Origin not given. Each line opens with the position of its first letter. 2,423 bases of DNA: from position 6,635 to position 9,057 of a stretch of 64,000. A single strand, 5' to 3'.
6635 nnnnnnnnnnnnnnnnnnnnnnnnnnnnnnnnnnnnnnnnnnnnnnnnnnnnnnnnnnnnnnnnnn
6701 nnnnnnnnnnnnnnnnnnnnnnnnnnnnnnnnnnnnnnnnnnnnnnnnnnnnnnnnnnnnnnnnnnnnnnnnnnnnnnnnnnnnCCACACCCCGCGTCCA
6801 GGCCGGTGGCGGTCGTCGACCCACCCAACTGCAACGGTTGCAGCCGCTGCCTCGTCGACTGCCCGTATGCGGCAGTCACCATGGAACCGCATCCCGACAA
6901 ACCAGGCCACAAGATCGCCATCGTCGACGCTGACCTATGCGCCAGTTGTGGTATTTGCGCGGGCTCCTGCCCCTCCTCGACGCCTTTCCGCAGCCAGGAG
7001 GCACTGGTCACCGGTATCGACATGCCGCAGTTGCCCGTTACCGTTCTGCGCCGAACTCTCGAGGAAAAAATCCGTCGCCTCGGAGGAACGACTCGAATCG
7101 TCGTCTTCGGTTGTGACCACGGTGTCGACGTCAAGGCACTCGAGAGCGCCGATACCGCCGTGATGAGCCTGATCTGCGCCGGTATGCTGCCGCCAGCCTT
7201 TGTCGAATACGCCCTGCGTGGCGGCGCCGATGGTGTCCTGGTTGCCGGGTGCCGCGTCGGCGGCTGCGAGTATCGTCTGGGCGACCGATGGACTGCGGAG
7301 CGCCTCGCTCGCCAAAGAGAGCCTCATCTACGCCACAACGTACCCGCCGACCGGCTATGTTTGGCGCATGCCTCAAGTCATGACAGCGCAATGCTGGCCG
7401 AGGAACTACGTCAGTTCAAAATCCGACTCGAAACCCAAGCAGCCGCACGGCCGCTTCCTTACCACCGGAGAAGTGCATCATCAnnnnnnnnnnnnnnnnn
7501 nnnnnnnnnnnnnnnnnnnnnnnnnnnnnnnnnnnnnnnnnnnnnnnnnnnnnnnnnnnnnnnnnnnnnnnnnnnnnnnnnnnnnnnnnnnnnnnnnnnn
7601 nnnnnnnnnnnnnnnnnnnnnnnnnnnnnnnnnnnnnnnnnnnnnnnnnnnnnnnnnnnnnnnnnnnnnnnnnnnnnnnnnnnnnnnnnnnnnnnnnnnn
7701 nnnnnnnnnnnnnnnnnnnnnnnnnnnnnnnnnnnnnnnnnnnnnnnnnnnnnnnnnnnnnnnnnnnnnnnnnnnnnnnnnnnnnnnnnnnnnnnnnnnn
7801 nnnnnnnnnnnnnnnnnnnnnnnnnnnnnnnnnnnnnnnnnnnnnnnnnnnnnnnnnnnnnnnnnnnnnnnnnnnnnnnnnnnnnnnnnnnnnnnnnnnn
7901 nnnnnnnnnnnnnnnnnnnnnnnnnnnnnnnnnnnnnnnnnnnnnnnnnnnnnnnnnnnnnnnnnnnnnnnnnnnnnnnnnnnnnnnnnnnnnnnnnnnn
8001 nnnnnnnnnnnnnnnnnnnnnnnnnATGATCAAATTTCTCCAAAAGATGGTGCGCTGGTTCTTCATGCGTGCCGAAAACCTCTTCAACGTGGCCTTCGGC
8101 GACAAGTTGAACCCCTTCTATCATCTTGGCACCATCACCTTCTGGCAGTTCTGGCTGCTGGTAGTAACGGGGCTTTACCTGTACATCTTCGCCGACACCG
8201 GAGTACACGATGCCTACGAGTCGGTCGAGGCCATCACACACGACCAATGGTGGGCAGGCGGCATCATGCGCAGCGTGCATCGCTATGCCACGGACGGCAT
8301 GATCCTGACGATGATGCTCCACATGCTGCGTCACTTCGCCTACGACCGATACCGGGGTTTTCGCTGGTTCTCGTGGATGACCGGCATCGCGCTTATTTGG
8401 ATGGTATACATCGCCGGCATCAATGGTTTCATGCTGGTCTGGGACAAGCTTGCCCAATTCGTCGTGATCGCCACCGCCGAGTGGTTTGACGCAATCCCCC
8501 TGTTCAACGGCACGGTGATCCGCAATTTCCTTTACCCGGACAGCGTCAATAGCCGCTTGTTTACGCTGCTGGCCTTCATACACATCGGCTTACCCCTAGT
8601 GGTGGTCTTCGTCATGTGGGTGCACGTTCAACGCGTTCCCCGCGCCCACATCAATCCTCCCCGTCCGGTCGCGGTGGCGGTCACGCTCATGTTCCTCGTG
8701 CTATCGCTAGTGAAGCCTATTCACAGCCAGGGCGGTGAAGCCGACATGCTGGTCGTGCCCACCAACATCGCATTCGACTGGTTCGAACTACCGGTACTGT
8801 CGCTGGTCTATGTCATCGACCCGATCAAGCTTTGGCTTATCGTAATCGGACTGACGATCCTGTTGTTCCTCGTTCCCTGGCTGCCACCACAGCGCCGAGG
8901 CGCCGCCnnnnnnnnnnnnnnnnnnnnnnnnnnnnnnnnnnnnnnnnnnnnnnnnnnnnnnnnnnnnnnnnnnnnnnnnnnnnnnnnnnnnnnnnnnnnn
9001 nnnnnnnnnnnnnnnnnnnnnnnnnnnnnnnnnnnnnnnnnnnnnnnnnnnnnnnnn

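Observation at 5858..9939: Two di-heme cytochrome b fusion proteins flanking a small membrane protein: candidate uncharacterised membrane redox module beside a ba3 oxidase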

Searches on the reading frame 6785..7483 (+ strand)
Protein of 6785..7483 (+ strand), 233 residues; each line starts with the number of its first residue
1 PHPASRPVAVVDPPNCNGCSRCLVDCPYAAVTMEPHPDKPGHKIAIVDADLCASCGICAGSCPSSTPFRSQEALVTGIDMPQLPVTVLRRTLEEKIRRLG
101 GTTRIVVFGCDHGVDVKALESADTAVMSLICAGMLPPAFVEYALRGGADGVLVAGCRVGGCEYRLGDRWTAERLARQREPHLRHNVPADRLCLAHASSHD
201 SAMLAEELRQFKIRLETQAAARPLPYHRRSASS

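Call 83: search_solved_structures(query=window:6785-7483:+, max_evalue=0.01, show_alignments=2)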
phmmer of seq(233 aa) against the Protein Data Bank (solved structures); distinct sequences matched with E-value up to 0.01: 56.
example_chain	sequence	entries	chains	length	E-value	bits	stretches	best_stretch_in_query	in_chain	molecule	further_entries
9sfi_T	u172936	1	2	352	9.4e-12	48.2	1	9-65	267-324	4Fe-4S ferredoxin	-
5t5i_F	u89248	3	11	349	4.6e-10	42.7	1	9-65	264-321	Tungsten formylmethanofuran dehydrogenase subunit fwdF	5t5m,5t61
9sfi_A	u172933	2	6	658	7.3e-10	42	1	9-66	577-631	CoB--CoM heterodisulfide reductase iron-sulfur subunit A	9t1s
9sw6_H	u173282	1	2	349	7.8e-09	38.7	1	9-65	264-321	Tungsten formylmethanofuran dehydrogenase, subunit F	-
7bkb_K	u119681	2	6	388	9.1e-09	38.5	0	17-65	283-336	Formylmethanofuran dehydrogenase, subunit F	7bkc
9sw2_D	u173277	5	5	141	2.8e-08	36.9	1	122-174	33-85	F420-non-reducing hydrogenase iron-sulfur subunit D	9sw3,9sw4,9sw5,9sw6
5odc_D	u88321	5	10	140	5.9e-07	32.5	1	125-179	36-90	Methyl-viologen reducing hydrogenase subunit D | Methyl-viologen reducing hydrogenase, subunit D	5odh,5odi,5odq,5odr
7bkb_F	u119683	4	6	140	7.6e-06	28.9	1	126-178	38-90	F420-non-reducing hydrogenase subunit D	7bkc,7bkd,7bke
6fah_A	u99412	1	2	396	1.1e-05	28.4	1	14-79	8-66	Caffeyl-CoA reductase-Etf complex subunit CarE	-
5odc_A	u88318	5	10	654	1.3e-05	28.1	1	8-66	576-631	Heterodisulfide reductase, subunit A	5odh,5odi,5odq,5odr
8rvv_F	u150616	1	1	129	1.3e-05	28.1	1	123-177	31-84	Methyl viologen-reducing hydrogenase, subunit D-related protein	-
8rvu_F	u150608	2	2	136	1.4e-05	28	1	123-177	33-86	Methyl viologen-reducing hydrogenase, subunit D-related protein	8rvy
8rvu_a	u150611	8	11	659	1.8e-05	27.7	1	8-66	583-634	H(2):CoB-CoM heterodisulfide,ferredoxin reductase subunit A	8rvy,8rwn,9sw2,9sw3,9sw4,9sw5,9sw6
8rvv_A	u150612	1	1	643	1.9e-05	27.6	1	8-66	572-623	H(2):CoB-CoM heterodisulfide,ferredoxin reductase subunit A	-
9sw6_G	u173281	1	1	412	0.00019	24.3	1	14-68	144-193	Polyferredoxin protein MvhB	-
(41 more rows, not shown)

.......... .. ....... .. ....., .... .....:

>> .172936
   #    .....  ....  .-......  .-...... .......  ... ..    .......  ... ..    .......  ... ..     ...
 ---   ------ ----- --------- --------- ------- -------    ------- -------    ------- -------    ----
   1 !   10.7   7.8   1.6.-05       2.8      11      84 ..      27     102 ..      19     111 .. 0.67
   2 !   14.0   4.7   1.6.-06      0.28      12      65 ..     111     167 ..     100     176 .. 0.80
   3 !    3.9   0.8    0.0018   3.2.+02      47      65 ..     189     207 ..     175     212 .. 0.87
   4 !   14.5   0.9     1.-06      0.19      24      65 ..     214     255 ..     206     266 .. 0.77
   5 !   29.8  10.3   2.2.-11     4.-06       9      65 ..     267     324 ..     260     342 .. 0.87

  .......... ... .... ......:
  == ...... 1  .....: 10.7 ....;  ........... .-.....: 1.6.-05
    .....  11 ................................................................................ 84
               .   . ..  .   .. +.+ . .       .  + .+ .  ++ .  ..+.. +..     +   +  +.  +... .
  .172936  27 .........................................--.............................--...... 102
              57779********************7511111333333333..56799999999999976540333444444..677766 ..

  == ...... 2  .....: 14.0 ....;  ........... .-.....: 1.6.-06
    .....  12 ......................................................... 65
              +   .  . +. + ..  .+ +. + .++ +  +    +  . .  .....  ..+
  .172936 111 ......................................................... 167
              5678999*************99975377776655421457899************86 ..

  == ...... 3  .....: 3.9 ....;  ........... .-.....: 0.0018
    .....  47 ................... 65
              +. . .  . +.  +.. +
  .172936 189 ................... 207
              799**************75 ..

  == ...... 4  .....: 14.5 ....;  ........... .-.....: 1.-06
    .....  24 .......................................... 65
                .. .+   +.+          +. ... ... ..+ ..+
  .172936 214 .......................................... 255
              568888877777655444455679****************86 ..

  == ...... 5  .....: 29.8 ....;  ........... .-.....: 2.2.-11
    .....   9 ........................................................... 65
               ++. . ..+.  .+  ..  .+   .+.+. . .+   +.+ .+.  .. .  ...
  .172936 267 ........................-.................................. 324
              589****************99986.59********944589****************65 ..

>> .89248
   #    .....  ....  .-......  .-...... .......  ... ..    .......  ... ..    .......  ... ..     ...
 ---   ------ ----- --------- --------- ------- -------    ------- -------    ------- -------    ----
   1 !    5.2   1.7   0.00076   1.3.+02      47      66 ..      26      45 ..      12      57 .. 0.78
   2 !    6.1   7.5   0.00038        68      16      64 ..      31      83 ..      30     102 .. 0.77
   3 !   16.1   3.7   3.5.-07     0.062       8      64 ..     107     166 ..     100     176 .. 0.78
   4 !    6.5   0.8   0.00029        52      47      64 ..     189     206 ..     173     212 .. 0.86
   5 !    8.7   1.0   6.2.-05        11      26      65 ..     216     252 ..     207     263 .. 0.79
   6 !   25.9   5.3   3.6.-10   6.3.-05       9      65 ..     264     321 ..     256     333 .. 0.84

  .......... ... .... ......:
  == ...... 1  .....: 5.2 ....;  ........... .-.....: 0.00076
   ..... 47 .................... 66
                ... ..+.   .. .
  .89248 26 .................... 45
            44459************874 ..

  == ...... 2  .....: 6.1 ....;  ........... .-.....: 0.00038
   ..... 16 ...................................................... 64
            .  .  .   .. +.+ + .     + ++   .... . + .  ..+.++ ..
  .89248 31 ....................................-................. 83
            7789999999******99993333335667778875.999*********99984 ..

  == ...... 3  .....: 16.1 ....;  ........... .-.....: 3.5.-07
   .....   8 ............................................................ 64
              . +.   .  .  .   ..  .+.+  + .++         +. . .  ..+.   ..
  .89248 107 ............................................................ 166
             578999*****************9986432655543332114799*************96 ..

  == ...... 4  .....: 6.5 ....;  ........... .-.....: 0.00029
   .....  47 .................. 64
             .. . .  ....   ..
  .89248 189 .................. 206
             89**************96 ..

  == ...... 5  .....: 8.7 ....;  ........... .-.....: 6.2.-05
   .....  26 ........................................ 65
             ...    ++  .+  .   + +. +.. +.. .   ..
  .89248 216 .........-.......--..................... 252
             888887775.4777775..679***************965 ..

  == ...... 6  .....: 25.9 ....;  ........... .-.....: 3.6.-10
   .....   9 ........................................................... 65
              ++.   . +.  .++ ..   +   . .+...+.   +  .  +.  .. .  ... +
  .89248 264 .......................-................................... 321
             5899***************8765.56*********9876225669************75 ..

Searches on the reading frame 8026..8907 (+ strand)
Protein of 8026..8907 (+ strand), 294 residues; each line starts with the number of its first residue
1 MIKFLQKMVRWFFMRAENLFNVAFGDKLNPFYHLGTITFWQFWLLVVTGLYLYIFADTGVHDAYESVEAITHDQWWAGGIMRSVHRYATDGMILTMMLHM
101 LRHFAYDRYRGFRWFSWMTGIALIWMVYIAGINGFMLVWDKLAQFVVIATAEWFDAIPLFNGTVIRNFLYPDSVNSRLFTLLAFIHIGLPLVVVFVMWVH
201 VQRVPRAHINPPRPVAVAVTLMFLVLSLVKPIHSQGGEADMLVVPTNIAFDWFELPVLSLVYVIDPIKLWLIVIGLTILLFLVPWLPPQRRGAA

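Call 32: search_solved_structures(query=window:8026-8907:+, max_evalue=1, show_alignments=4)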
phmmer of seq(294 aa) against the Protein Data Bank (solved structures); distinct sequences matched with E-value up to 1: 40.
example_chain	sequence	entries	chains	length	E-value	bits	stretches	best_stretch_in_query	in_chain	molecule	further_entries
6rqf_I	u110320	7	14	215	2.5e-18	69.8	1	26-210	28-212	Cytochrome b6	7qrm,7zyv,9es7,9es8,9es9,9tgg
1q90_B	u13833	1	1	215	3.3e-17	66.1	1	26-210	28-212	Cytochrome b6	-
1vf5_A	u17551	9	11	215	1.1e-15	61.1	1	26-210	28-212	CYTOCHROME B6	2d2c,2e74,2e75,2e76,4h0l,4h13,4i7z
2zt9_A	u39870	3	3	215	2.3e-15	60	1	25-209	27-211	Cytochrome b6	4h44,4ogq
7r0w_I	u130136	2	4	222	1.4e-14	57.4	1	26-210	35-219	Cytochrome b6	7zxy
8smr_I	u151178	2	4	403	3.5e-08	36.4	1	27-213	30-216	Cytochrome b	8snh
7jrg_C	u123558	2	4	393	5.5e-08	35.8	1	28-212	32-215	COB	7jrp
8e73_C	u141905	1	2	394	5.5e-08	35.8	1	28-212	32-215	COB (cyt b)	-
7rja_K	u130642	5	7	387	6.3e-08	35.6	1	27-204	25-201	Cytochrome b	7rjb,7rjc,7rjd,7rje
8bel_C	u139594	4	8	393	7.3e-08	35.4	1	28-212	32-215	Cytochrome b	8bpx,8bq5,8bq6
1ezv_C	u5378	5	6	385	1.8e-07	34.1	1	27-204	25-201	CYTOCHROME B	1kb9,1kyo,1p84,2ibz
3cx5_C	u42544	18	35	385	2.2e-07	33.8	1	27-204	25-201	CYTOCHROME B | CYTOCHROME B-C1 COMPLEX SUBUNIT 2, MITOCHONDRIAL; SYNONYM: COMPLEX III SUBUNIT 2, CORE PRO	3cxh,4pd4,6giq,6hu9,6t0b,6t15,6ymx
29ye_B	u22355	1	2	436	9.7e-07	31.7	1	27-217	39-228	Cytochrome b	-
1zrt_C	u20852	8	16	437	9.7e-07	31.7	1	27-217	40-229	Cytochrome b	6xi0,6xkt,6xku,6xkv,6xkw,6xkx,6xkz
29xz_B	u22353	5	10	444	1e-06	31.6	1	27-217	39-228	Cytochrome b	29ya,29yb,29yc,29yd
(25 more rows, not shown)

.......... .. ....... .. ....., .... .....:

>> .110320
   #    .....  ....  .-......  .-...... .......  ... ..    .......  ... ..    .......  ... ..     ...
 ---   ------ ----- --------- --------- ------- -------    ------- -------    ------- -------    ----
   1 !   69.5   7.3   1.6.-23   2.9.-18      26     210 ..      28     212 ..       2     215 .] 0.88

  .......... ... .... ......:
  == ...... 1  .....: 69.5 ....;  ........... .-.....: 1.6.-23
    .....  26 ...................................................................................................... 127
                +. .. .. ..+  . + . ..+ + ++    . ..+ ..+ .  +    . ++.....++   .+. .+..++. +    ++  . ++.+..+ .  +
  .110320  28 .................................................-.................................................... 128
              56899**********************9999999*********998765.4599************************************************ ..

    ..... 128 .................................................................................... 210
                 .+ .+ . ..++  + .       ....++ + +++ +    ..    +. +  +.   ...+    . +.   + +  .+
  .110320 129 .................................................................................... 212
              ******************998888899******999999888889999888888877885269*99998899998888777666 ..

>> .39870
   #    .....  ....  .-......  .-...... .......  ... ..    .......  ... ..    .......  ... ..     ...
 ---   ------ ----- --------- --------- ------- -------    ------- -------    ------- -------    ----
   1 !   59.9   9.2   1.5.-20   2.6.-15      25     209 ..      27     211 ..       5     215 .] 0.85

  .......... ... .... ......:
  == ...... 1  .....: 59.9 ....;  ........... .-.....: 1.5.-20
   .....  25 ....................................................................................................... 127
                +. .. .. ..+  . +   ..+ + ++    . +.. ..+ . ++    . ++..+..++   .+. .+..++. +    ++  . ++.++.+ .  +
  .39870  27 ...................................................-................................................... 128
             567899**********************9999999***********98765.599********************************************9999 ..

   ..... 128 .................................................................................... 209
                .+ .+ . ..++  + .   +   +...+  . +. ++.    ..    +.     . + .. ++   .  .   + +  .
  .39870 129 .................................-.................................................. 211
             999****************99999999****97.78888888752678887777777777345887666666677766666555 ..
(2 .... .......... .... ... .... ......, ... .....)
